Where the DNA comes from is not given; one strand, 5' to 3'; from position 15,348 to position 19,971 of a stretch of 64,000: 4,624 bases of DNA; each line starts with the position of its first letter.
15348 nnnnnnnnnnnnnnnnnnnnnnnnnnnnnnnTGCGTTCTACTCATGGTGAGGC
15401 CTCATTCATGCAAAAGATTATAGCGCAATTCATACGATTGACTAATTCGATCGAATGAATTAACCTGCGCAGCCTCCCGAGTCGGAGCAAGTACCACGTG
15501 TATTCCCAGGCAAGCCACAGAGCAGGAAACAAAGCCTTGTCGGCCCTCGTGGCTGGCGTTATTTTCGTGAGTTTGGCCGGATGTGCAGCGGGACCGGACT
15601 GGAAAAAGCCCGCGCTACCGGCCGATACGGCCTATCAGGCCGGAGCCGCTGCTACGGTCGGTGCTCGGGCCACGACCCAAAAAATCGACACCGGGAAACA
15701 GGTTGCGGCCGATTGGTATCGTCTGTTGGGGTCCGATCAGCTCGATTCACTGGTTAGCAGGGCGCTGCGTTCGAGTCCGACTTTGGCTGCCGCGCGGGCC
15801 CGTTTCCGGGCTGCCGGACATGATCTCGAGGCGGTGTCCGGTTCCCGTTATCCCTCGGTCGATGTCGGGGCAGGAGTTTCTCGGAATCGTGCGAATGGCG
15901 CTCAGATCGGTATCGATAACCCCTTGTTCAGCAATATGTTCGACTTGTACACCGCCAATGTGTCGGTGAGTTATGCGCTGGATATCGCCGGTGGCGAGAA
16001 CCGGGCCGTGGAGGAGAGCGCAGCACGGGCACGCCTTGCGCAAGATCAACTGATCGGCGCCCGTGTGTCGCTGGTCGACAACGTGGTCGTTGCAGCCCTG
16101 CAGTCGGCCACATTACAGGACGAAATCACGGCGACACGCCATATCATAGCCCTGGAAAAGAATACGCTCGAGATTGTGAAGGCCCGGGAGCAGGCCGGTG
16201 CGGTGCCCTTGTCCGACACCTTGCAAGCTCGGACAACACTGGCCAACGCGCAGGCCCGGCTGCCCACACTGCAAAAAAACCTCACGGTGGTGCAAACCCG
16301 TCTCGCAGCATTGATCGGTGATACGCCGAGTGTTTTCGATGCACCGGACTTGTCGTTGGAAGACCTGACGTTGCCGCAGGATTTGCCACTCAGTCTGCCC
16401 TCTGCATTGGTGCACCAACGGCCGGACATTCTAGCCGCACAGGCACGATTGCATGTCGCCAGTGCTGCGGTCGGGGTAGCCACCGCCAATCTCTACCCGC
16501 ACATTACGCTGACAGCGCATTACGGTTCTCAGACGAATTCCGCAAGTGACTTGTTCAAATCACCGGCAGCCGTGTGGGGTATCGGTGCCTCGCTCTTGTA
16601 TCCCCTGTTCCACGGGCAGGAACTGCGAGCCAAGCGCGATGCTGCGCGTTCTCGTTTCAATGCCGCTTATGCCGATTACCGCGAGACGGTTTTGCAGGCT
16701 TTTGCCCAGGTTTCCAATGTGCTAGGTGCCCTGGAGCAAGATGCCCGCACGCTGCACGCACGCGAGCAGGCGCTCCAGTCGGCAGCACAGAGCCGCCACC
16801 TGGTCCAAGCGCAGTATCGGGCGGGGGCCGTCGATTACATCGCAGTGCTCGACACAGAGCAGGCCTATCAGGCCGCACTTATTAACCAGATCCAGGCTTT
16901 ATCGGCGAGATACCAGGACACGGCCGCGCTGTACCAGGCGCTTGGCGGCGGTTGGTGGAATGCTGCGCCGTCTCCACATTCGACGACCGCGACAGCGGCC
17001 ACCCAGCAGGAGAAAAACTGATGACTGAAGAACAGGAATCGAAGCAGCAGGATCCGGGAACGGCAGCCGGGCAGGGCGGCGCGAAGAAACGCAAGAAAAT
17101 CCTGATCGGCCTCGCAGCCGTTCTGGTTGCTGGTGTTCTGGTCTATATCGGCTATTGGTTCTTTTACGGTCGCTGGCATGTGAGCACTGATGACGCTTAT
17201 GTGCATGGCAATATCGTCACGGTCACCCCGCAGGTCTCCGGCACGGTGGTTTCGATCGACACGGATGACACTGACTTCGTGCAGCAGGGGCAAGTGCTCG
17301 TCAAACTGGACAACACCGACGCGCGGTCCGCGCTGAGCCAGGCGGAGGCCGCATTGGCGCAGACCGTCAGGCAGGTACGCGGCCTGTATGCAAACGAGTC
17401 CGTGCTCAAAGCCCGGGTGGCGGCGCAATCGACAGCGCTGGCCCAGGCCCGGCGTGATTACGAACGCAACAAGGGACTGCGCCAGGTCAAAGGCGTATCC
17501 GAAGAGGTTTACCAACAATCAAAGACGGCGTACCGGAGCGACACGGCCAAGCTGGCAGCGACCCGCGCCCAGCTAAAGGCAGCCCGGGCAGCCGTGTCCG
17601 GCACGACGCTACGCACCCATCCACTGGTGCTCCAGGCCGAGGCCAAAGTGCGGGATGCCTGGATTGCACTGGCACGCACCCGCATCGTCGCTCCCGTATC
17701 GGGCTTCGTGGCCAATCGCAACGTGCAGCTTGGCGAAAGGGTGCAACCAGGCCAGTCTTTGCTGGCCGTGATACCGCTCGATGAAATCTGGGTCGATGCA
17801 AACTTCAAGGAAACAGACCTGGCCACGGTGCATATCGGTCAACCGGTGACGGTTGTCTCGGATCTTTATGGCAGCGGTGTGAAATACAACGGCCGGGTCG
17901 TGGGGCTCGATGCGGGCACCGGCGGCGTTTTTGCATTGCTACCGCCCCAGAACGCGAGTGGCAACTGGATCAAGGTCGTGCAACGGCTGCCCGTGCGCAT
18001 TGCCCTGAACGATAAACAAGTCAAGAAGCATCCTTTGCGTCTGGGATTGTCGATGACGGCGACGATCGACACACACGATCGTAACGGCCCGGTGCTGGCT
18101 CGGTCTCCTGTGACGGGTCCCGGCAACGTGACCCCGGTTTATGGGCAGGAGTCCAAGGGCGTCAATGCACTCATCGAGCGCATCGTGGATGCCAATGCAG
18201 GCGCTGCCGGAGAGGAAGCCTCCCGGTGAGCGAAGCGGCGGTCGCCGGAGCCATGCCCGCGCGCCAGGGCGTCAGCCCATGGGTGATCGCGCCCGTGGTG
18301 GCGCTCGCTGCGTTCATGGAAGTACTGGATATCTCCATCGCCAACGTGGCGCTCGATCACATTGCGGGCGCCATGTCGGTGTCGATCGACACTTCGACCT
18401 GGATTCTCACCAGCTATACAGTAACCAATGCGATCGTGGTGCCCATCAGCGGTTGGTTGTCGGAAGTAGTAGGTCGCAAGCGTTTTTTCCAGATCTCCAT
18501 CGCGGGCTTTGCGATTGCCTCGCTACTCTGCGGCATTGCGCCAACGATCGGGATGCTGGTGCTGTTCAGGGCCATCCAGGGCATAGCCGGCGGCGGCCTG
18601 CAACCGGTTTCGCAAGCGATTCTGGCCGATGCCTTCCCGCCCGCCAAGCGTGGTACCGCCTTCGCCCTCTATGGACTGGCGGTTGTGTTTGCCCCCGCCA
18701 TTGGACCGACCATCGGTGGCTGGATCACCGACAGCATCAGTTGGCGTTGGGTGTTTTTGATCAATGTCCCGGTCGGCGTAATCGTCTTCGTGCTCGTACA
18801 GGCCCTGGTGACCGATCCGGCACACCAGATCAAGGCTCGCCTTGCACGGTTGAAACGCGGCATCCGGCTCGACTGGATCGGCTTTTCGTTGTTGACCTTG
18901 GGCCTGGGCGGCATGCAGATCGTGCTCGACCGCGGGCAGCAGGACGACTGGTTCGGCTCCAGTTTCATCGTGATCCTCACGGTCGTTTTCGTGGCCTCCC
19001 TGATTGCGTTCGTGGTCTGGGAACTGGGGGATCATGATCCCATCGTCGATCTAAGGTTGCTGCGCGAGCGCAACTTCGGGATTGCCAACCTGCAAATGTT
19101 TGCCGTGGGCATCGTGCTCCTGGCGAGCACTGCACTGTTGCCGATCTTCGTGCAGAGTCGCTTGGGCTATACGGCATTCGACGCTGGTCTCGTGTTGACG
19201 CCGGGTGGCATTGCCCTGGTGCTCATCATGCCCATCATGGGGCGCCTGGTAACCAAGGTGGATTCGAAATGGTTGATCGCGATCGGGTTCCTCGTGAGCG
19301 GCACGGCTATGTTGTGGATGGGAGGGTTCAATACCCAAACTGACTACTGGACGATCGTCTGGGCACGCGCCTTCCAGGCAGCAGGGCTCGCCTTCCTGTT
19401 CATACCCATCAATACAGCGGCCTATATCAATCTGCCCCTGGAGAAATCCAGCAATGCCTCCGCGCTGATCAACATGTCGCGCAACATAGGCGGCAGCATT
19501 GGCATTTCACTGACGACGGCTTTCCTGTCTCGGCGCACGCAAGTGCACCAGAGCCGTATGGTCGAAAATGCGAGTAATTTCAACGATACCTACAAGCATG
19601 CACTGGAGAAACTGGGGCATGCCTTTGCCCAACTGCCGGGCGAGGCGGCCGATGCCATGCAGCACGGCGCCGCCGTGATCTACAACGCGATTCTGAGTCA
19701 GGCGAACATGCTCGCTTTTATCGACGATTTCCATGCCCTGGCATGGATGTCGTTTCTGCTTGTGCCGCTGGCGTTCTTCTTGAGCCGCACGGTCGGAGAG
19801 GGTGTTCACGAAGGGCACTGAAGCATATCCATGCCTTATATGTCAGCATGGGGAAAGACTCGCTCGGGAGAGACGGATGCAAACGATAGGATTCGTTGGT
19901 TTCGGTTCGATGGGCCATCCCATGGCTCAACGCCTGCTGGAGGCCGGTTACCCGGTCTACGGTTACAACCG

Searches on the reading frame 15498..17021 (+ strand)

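Call 57: search_protein_families(library=pfam, proteins=[window:15498-17021:+], max_evalue=0.00001)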
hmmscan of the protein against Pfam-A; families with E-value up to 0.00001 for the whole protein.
window:15498-17021:+ (507 aa): 1 family
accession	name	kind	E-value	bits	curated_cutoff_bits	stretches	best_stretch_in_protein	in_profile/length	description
PF02321.23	OEP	-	9e-49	166.3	22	2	303-483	7-187/187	Outer membrane efflux protein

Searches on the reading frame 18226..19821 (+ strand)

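Call 57: search_protein_families(library=pfam, proteins=[window:18226-19821:+], max_evalue=0.00001)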
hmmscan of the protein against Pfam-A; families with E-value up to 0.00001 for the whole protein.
window:18226-19821:+ (531 aa): 2 families
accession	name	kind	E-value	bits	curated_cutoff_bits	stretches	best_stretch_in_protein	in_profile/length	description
PF07690.21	MFS_1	-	1.9e-59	201.8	33.4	1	25-426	1-346/347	Major Facilitator Superfamily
PF00083.30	Sugar_tr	-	6.2e-12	45.6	22.3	1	24-191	4-188/452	Sugar (and other) transporter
